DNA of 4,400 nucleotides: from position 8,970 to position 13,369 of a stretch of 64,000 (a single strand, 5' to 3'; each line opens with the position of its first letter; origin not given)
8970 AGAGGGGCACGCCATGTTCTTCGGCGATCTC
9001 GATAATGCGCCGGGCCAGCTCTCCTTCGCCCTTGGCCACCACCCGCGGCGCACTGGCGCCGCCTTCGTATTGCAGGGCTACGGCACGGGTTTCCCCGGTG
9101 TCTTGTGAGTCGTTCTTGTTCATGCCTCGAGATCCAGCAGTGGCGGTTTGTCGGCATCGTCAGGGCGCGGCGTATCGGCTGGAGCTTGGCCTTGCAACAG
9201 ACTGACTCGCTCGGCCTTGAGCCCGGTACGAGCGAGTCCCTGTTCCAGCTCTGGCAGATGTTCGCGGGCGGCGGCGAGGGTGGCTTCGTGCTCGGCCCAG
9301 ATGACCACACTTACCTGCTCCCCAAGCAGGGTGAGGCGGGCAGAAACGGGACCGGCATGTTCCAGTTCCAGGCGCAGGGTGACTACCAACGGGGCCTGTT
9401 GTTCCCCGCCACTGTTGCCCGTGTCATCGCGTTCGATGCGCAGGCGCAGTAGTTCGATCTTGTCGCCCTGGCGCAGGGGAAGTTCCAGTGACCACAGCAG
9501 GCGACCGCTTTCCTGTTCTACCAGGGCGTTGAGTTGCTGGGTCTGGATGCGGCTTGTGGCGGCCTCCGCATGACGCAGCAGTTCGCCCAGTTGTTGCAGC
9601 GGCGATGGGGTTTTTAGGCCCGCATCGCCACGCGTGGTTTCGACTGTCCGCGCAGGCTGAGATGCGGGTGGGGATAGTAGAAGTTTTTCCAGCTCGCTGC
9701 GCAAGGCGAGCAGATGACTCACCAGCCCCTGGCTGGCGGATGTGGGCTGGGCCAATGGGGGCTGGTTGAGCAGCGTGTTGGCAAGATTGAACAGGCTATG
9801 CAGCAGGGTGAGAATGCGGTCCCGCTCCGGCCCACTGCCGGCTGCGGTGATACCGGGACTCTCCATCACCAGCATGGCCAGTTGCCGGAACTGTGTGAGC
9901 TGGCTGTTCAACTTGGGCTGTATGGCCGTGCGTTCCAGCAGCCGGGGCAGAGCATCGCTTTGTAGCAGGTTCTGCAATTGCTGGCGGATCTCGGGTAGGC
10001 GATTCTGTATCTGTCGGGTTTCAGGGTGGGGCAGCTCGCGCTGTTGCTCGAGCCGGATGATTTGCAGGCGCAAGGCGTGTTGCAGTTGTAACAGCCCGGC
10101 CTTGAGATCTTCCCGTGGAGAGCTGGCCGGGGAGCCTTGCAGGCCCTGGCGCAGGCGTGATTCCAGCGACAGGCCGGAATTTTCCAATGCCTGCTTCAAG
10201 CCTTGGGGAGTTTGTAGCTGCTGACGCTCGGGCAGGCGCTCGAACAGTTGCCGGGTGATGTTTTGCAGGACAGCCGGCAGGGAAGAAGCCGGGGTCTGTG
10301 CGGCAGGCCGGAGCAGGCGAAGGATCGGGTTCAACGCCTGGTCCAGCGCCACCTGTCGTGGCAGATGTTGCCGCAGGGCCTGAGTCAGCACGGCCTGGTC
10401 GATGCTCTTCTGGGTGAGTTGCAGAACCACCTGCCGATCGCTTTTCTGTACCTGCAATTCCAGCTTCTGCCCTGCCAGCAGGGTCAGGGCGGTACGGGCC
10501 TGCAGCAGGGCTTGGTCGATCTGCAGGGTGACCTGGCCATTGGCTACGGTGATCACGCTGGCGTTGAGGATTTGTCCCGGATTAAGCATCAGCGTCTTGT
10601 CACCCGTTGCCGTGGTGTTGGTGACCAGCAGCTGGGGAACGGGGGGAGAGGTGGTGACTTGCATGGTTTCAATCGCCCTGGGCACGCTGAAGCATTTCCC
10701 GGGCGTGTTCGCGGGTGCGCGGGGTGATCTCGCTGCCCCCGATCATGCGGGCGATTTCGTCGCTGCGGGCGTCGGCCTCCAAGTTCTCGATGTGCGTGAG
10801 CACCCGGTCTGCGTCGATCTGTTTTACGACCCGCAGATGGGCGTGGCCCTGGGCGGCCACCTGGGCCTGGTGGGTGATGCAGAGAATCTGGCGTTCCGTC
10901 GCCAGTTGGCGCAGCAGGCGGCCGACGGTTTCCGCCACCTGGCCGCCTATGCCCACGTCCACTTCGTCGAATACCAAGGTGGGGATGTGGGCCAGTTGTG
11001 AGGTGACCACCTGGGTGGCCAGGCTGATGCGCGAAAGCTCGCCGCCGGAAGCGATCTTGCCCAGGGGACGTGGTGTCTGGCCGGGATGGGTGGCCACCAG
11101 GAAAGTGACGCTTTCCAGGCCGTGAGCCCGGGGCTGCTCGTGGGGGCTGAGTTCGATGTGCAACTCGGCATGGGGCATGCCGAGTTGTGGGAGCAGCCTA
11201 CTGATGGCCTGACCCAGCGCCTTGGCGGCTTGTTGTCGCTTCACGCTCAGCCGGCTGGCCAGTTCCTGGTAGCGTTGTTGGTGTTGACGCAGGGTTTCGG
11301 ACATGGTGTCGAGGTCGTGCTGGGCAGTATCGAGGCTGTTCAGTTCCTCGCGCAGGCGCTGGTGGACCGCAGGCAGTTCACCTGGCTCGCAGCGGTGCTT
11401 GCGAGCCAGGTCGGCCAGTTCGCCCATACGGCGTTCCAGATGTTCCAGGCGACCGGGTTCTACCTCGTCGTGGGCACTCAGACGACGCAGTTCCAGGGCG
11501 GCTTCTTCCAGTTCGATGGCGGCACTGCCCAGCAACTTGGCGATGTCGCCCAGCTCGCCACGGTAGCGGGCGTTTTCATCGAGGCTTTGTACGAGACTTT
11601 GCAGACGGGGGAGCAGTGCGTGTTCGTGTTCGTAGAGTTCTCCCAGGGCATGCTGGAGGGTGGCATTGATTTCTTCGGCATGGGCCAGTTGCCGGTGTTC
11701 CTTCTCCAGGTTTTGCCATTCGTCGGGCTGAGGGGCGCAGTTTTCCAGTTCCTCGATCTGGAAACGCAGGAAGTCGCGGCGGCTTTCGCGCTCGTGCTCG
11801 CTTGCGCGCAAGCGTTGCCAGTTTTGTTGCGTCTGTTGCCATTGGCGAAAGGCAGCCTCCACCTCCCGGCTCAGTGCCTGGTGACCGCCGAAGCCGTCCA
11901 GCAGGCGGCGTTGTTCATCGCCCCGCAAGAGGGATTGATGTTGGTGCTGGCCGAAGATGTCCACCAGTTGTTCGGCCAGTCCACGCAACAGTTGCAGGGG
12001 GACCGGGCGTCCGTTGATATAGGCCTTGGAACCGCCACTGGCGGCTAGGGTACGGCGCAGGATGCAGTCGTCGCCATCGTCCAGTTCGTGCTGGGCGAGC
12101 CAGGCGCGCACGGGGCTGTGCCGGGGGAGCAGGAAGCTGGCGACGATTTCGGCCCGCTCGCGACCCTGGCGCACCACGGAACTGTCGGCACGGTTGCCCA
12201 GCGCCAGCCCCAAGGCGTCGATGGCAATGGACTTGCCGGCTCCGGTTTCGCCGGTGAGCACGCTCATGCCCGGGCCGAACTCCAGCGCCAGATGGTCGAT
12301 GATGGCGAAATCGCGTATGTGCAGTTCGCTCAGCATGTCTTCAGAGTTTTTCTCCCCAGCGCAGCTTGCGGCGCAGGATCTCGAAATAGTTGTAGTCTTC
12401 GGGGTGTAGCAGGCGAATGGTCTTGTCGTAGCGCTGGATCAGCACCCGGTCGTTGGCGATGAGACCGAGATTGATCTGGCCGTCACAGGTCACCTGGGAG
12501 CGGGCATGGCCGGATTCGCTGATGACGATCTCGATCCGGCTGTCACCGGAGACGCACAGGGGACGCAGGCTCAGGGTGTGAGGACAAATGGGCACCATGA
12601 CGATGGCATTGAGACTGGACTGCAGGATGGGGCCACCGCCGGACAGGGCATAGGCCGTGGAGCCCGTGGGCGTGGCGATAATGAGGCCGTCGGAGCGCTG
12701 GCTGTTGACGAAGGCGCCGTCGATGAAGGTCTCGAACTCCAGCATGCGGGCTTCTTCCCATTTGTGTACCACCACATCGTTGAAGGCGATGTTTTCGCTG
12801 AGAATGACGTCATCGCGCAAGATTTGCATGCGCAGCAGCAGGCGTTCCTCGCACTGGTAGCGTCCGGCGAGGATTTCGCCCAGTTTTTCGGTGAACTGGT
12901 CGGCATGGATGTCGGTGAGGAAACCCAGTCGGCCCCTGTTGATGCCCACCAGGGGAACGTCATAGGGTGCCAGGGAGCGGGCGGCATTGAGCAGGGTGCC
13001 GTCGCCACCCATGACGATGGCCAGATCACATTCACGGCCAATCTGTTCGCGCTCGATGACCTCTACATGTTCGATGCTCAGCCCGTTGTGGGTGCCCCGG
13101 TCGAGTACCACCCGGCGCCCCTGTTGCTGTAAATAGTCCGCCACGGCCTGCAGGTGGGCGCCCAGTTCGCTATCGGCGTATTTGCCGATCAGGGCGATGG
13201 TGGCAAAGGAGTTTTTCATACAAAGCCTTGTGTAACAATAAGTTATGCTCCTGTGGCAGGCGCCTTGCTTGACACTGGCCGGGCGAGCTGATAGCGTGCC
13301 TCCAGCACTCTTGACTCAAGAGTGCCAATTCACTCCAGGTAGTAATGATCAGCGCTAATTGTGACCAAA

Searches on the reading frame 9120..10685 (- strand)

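Call 26: search_protein_families(library=pfam, proteins=[window:9120-10685:-], max_evalue=0.00001)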
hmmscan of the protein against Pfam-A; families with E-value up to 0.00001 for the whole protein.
window:9120-10685:- (521 aa): 1 family
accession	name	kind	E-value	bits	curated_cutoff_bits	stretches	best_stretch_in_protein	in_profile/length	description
PF02120.21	Flg_hook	-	8e-15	54.9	29.8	1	434-502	14-82/85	Flagellar hook-length control protein FliK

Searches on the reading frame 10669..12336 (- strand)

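Call 26: search_protein_families(library=pfam, proteins=[window:10669-12336:-], max_evalue=0.00001)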
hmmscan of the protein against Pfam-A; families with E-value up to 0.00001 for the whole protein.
window:10669-12336:- (555 aa): 2 families
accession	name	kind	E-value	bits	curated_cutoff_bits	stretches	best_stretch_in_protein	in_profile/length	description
PF02463.25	SMC_N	-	3.3e-18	66.4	40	1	1-506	1-214/220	RecF/RecN/SMC N terminal domain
PF13476.12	AAA_23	-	3.3e-11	44.6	27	1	4-234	1-155/201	AAA domain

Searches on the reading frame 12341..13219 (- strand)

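Call 27: search_protein_families(library=pfam, proteins=[window:12341-13219:-], max_evalue=0.00001)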
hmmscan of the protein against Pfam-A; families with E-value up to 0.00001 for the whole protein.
window:12341-13219:- (292 aa): 2 families
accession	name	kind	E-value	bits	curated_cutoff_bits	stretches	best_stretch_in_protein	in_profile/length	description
PF20143.4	NAD_kinase_C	-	2.3e-32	111.8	23.7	1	147-269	2-122/126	ATP-NAD kinase C-terminal domain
PF01513.26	NAD_kinase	-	2.2e-18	67.3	25.5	1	52-121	61-130/130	ATP-NAD kinase N-terminal domain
